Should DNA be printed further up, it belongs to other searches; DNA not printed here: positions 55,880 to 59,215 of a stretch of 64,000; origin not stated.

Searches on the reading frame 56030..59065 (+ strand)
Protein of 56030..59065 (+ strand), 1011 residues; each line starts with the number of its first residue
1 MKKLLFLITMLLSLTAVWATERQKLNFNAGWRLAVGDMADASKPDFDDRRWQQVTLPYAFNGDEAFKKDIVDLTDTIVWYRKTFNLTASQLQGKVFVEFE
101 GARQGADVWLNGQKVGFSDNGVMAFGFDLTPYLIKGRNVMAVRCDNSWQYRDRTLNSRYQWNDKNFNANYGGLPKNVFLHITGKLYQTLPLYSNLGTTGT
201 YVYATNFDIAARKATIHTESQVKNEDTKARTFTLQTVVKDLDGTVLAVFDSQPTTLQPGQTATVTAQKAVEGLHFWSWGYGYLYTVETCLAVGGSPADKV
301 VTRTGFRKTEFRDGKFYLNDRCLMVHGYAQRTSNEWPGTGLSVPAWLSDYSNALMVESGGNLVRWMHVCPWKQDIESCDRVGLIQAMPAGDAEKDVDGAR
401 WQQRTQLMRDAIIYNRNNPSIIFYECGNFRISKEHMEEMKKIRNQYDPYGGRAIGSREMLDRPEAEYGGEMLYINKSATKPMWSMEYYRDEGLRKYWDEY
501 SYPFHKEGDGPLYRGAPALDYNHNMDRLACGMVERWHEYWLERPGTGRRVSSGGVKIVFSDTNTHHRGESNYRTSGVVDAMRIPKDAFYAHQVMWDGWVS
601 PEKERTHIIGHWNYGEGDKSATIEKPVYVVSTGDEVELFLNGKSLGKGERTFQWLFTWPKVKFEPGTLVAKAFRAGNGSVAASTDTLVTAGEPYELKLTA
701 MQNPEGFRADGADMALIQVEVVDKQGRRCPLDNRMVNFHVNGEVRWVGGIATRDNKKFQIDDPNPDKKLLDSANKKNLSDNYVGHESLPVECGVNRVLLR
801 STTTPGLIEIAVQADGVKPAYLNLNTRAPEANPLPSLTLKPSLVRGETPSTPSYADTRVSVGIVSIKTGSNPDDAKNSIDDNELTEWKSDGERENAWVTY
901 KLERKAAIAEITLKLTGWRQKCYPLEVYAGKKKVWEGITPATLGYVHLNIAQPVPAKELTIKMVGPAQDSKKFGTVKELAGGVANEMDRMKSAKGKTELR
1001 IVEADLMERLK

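Call 79: search_protein_families(library=pfam, proteins=[window:56030-59065:+], max_evalue=0.00001)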
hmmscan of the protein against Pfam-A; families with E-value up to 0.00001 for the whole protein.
window:56030-59065:+ (1011 aa): 6 families
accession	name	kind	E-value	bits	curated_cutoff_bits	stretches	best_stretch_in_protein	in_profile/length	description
PF02837.24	Glyco_hydro_2_N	-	1.1e-15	58.4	28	1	67-149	56-137/169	Glycosyl hydrolases family 2, sugar binding domain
PF16355.11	DUF4982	-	2.3e-15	56.7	23.9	1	625-677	4-58/61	Domain of unknown function (DUF4982)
PF18565.7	Glyco_hydro2_C5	-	2.3e-13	50.3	32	1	703-749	6-52/103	Glycoside hydrolase family 2 C-terminal domain 5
PF22666.2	Glyco_hydro_2_N2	-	6.6e-11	43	27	1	73-162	45-136/167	Glycosyl hydrolase 2 galactose-binding domain-like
PF00703.27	Glyco_hydro_2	-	7.1e-11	43.3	23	1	206-307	11-109/109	Glycosyl hydrolases family 2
PF02836.23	Glyco_hydro_2_C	-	1.6e-07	31.2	21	1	310-448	2-154/302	Glycosyl hydrolases family 2, TIM barrel domain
